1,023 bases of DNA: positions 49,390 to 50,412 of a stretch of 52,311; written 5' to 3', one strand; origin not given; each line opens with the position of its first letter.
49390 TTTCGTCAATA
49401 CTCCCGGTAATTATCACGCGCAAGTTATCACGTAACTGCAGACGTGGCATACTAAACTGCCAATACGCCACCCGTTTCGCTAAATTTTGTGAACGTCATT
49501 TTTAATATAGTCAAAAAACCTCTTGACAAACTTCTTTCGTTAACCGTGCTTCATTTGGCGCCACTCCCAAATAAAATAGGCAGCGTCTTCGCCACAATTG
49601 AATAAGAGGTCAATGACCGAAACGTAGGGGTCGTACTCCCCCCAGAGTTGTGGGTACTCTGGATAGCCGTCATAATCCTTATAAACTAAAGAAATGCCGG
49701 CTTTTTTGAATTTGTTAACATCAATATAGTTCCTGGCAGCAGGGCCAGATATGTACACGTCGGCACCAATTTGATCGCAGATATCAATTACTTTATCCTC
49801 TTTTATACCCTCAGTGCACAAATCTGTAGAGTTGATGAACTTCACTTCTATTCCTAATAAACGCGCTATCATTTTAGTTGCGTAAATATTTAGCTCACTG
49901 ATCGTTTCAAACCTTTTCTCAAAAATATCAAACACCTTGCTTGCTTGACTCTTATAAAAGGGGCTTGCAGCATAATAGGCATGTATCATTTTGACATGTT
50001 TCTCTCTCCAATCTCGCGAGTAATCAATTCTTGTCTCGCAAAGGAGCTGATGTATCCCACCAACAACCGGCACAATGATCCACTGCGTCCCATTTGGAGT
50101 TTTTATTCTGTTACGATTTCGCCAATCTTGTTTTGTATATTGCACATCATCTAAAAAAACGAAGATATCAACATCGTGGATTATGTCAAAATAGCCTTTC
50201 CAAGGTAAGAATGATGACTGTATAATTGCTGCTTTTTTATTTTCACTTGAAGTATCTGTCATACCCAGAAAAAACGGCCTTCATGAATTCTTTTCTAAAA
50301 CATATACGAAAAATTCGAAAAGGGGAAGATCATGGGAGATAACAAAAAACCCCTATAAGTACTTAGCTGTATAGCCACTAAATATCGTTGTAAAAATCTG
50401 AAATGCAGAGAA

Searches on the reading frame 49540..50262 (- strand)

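Call 26: search_protein_families(library=pfam, proteins=[window:49540-50262:-], max_evalue=0.001)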
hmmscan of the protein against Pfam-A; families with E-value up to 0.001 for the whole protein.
window:49540-50262:- (240 aa): 1 family
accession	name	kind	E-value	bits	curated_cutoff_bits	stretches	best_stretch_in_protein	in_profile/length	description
PF08889.16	WbqC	-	5.1e-79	265.6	21.3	1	15-227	1-215/218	WbqC-like protein family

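Call 51: search_protein_families(library=ncbifam, proteins=[window:49540-50262:-], max_evalue=1e-10)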
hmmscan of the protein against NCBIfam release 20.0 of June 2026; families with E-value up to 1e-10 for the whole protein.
window:49540-50262:- (240 aa): 0 families
